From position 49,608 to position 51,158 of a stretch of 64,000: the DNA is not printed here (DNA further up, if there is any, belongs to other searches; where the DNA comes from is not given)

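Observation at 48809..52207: Membrane-integrated sigma-54 activator coupled to a PhnD-like periplasmic binding protein, with matching -24/-12 promoter and GTCCGA repeats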

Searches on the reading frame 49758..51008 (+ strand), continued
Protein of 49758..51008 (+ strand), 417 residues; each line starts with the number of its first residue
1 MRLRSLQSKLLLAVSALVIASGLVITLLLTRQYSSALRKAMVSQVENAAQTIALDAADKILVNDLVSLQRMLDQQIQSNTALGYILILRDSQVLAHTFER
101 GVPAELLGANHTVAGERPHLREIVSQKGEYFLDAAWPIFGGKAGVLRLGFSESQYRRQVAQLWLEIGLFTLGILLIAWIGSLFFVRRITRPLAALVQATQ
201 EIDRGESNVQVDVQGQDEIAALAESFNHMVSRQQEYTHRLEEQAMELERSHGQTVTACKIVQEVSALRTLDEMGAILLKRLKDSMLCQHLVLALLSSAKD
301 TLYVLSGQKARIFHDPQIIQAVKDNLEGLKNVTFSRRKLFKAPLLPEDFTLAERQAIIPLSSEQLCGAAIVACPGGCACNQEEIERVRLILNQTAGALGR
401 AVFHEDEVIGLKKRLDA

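Call 39: search_protein_families(library=ncbifam, proteins=[L012:12934-14220:+, L012:14202-15056:+, L023:12957-13946:+, L023:14228-15070:+, L023:16029-17189:+, L023:17158-20019:+, L039:3735-6392:+, L078:13246-15843:+, L014:10195-12429:+], max_evalue=0.00001)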
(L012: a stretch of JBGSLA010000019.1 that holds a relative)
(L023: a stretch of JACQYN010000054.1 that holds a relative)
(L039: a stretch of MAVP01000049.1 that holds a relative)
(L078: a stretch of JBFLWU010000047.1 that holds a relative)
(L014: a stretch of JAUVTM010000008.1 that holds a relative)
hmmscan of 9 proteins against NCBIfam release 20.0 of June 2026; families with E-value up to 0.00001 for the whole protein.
L012:12934-14220:+ (429 aa): 2 families
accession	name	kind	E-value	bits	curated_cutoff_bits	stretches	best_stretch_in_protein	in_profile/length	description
NF049943.1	SQR_III_seleno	exception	3.9e-199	661.6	525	1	2-405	1-405/406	type III sulfide quinone reductase, selenoprotein subtype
TIGR03169.1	Nterm_to_SelD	hypoth_equivalog_domain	2e-13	50.4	310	1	197-320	191-315/365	pyridine nucleotide-disulfide oxidoreductase family protein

L012:14202-15056:+ (285 aa): 0 families

L023:12957-13946:+ (330 aa): 4 families
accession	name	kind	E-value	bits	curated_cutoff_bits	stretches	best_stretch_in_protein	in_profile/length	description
NF049943.1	SQR_III_seleno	exception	8.2e-162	538.7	525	1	2-330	1-330/406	type III sulfide quinone reductase, selenoprotein subtype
TIGR03169.1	Nterm_to_SelD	hypoth_equivalog_domain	2.8e-15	56.5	310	1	4-322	2-317/365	pyridine nucleotide-disulfide oxidoreductase family protein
TIGR02374.1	nitri_red_nirB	equivalog_domain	3.9e-07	28.9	578.35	0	4-149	1-146/794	nitrite reductase large subunit NirB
NF003437.0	PRK04965.1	equivalog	2.5e-06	26.8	392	0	2-115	3-118/378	NADH:flavorubredoxin reductase NorW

L023:14228-15070:+ (281 aa): 0 families

L023:16029-17189:+ (387 aa): 0 families

L023:17158-20019:+ (954 aa): 20 families
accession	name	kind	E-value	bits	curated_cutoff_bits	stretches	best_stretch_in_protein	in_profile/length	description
NF011567.1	PRK14991.1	equivalog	2.7e-163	545.2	1750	1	64-928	74-995/1022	tetrathionate reductase subunit TtrA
NF012032.0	PRK15488.1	equivalog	3.4e-65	220.4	694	4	14-165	2-128/759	thiosulfate reductase PhsA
TIGR02166.1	dmsA_ynfE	subfamily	3.3e-50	171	777.7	3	16-163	2-132/794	DMSO/selenate family reductase complex A subunit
NF041714.1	arsenate_red_ArrA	equivalog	1.6e-45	155.6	1600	4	231-330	180-278/848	arsenate respiratory reductase molybdopterin-containing subunit ArrA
TIGR03479.1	DMSO_red_II_alp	subfamily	3.1e-43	148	984.75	2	258-650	220-611/913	molybdopterin-dependent oxidoreductase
TIGR01591.1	Fdh-alpha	equivalog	1.2e-35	122.7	666.25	3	803-888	556-641/672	formate dehydrogenase subunit alpha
TIGR01553.1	formate-DH-alph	equivalog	5.9e-34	117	814.2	3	259-345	218-301/1009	formate dehydrogenase-N subunit alpha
NF011566.1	PRK14990.1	exception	1.4e-30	106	1600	2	251-344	222-315/814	dimethylsulfoxide reductase subunit A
NF041885.1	selenate_YnfE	exception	5.4e-30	103.9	1675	2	257-344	213-302/805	selenate/tellurate reductase subunit YnfE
NF041884.1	selenate_YnfF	exception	3.2e-27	94.8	1650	1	257-344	206-295/798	selenate/tellurate reductase subunit YnfF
NF041783.2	mnquin_red_QrcB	equivalog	2.7e-26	92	440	2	582-688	402-505/695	menaquinone reductase molybdopterin-binding-like subunit QrcB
NF047855.1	AssmNtatRedNasC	equivalog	8.9e-25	87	1100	1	259-345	177-260/708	assimilatory nitrate reductase catalytic subunit NasC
NF041513.1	formate_DH_Act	exception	8.5e-21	73.5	1400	1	236-344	184-291/1067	formate dehydrogenase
NF042978.1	EthbenzDh_ebdA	equivalog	1.5e-16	59.4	2000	1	116-164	123-171/977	ethylbenzene dehydrogenase subunit alpha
TIGR00509.1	bisC_fam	subfamily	2.4e-16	59.1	1017.55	2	805-893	622-708/772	molybdopterin guanine dinucleotide-containing S/N-oxide reductase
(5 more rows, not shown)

L039:3735-6392:+ (886 aa): 24 families
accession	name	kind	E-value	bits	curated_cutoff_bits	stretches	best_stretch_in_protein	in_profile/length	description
NF041714.1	arsenate_red_ArrA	equivalog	0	1305.4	1600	1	48-886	3-847/848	arsenate respiratory reductase molybdopterin-containing subunit ArrA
NF012032.0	PRK15488.1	equivalog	9.3e-76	255.4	694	1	47-873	2-747/759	thiosulfate reductase PhsA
TIGR02166.1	dmsA_ynfE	subfamily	4.2e-63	213.6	777.7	2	48-445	1-402/794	DMSO/selenate family reductase complex A subunit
NF041884.1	selenate_YnfF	exception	9.5e-44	149.5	1650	2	48-440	1-397/798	selenate/tellurate reductase subunit YnfF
NF041783.2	mnquin_red_QrcB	equivalog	1.9e-43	148.6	440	3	85-342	46-295/695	menaquinone reductase molybdopterin-binding-like subunit QrcB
TIGR01591.1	Fdh-alpha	equivalog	1.5e-42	145.6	666.25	1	95-609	2-480/672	formate dehydrogenase subunit alpha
NF041885.1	selenate_YnfE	exception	1.5e-41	142.1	1675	1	48-443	3-407/805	selenate/tellurate reductase subunit YnfE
NF011566.1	PRK14990.1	exception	1.6e-41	142.2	1600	1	37-443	3-420/814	dimethylsulfoxide reductase subunit A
TIGR03479.1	DMSO_red_II_alp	subfamily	3.1e-39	134.8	984.75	1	94-334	61-304/913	molybdopterin-dependent oxidoreductase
NF010055.0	PRK13532.1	equivalog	3.1e-22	78.6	904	1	47-433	2-398/830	nitrate reductase catalytic subunit NapA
NF047855.1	AssmNtatRedNasC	equivalog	1.8e-21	76.1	1100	1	92-339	21-265/708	assimilatory nitrate reductase catalytic subunit NasC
TIGR00509.1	bisC_fam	subfamily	1.3e-20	73.3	1017.55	1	100-840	2-708/772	molybdopterin guanine dinucleotide-containing S/N-oxide reductase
TIGR01706.1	NAPA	equivalog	7.7e-19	67.5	930.55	1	47-262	1-216/830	periplasmic nitrate reductase subunit alpha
NF011682.0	PRK15102.1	equivalog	7.3e-17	60.7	909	1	47-593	3-555/829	trimethylamine-N-oxide reductase TorA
NF011567.1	PRK14991.1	equivalog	1.8e-16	59.1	1750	1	789-843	909-963/1022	tetrathionate reductase subunit TtrA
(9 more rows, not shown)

L078:13246-15843:+ (866 aa): 24 families
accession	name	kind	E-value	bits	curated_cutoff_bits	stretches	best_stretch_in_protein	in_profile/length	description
NF041714.1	arsenate_red_ArrA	equivalog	0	1293.7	1600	1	27-866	2-847/848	arsenate respiratory reductase molybdopterin-containing subunit ArrA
NF012032.0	PRK15488.1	equivalog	1.8e-78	264.3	694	3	27-325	2-289/759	thiosulfate reductase PhsA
TIGR02166.1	dmsA_ynfE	subfamily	8e-59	199.5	777.7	1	28-858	1-786/794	DMSO/selenate family reductase complex A subunit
NF041783.2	mnquin_red_QrcB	equivalog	1.2e-43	149.3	440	2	71-320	52-296/695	menaquinone reductase molybdopterin-binding-like subunit QrcB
NF041885.1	selenate_YnfE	exception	2.5e-43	148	1675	1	28-420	3-404/805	selenate/tellurate reductase subunit YnfE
TIGR01591.1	Fdh-alpha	equivalog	4.5e-43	147.3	666.25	1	75-590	2-481/672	formate dehydrogenase subunit alpha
NF041884.1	selenate_YnfF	exception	4.1e-42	144.1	1650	2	28-419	1-396/798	selenate/tellurate reductase subunit YnfF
NF011566.1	PRK14990.1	exception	6.8e-42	143.4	1600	1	19-420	5-417/814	dimethylsulfoxide reductase subunit A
TIGR03479.1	DMSO_red_II_alp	subfamily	3.1e-40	138.1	984.75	1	72-337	59-329/913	molybdopterin-dependent oxidoreductase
NF010055.0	PRK13532.1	equivalog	1.2e-26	93.2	904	1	27-419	2-404/830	nitrate reductase catalytic subunit NapA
NF047855.1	AssmNtatRedNasC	equivalog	2.9e-23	82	1100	1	74-344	23-288/708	assimilatory nitrate reductase catalytic subunit NasC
TIGR01706.1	NAPA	equivalog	2.6e-22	79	930.55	1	27-418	1-403/830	periplasmic nitrate reductase subunit alpha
TIGR00509.1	bisC_fam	subfamily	4.6e-22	78.1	1017.55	1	80-430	2-353/772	molybdopterin guanine dinucleotide-containing S/N-oxide reductase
TIGR01553.1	formate-DH-alph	equivalog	1.5e-19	69.3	814.2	1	27-319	1-306/1009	formate dehydrogenase-N subunit alpha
NF011682.0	PRK15102.1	equivalog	8.7e-19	67.1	909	1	26-575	2-557/829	trimethylamine-N-oxide reductase TorA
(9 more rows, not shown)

L014:10195-12429:+ (745 aa): 24 families
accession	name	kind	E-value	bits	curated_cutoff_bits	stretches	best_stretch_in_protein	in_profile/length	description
NF012032.0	PRK15488.1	equivalog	3e-91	306.6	694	1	9-551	3-529/759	thiosulfate reductase PhsA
TIGR02166.1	dmsA_ynfE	subfamily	3.8e-74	250.2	777.7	1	9-603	1-615/794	DMSO/selenate family reductase complex A subunit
TIGR03479.1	DMSO_red_II_alp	subfamily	9.4e-51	172.9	984.75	2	99-300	105-304/913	molybdopterin-dependent oxidoreductase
TIGR01591.1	Fdh-alpha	equivalog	3.4e-50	170.8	666.25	1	64-391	3-316/672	formate dehydrogenase subunit alpha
NF041783.2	mnquin_red_QrcB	equivalog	4.5e-50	170.5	440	1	78-569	71-523/695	menaquinone reductase molybdopterin-binding-like subunit QrcB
NF041884.1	selenate_YnfF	exception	8.8e-50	169.4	1650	1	9-599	1-613/798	selenate/tellurate reductase subunit YnfF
NF011566.1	PRK14990.1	exception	8e-48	163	1600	1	7-601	12-633/814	dimethylsulfoxide reductase subunit A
NF041885.1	selenate_YnfE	exception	8.3e-48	162.8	1675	1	8-601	2-622/805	selenate/tellurate reductase subunit YnfE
NF041714.1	arsenate_red_ArrA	equivalog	1.1e-47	162.7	1600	1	8-631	2-651/848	arsenate respiratory reductase molybdopterin-containing subunit ArrA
NF011567.1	PRK14991.1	equivalog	2.5e-30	105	1750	1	83-143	126-185/1022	tetrathionate reductase subunit TtrA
NF047855.1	AssmNtatRedNasC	equivalog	5.4e-27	94.4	1100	1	93-391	56-341/708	assimilatory nitrate reductase catalytic subunit NasC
TIGR01553.1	formate-DH-alph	equivalog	1e-26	93.1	814.2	1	8-300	1-301/1009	formate dehydrogenase-N subunit alpha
NF042978.1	EthbenzDh_ebdA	equivalog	1e-26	93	2000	2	95-299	123-325/977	ethylbenzene dehydrogenase subunit alpha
TIGR00509.1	bisC_fam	subfamily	1.3e-23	83.2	1017.55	1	123-414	64-360/772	molybdopterin guanine dinucleotide-containing S/N-oxide reductase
NF041513.1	formate_DH_Act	exception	5.9e-21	74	1400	1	46-300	29-292/1067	formate dehydrogenase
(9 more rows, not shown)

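Call 47: search_protein_families(library=pfam, alignment_id=A1, max_evalue=1)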
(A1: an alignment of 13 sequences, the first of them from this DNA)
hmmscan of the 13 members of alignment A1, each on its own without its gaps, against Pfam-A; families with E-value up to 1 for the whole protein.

A. member 1, seq(415 aa): 5 families
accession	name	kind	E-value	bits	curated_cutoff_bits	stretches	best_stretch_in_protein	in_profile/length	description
PF00672.30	HAMP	-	7.8e-16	58.6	25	1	183-232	1-50/53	HAMP domain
PF24603.1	TPR_30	-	0.062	14.2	29.7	1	14-59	2-51/100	Tetratricopeptide repeat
PF23933.1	DUF7269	-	0.075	13.5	29.1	1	159-248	19-102/162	Family of unknown function (DUF7269)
PF16594.10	ATP-synt_Z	-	0.082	12.9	25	1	136-179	4-48/53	Putative AtpZ or ATP-synthase-associated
PF17154.10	GAPES3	-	0.34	11.3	27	0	38-98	4-65/121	Gammaproteobacterial periplasmic sensor domain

B. families by the number of members that match (of 13 scanned): 19 families
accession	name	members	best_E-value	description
PF00672.30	HAMP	13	1.8e-17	HAMP domain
PF02706.20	Wzz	6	0.065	Chain length determinant protein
PF23933.1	DUF7269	4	0.0015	Family of unknown function (DUF7269)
PF17203.10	sCache_3_2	3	3.3e-09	Single cache domain 3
PF24603.1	TPR_30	3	0.014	Tetratricopeptide repeat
PF01544.23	CorA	3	0.077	CorA-like Mg2+ transporter protein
PF13185.12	GAF_2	2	0.005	GAF domain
PF16594.10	ATP-synt_Z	2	0.082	Putative AtpZ or ATP-synthase-associated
PF17154.10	GAPES3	2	0.12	Gammaproteobacterial periplasmic sensor domain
PF01740.26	STAS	1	0.037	STAS domain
PF15714.11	SpoVT_C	1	0.042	Stage V sporulation protein T C-terminal, transcription factor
PF09727.14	CortBP2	1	0.056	Cortactin-binding protein-2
PF06785.16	UPF0242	1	0.06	Uncharacterised protein family (UPF0242) N-terminus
PF00494.24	SQS_PSY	1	0.061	Squalene/phytoene synthase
PF11483.13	DUF3209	1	0.077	Protein of unknown function (DUF3209)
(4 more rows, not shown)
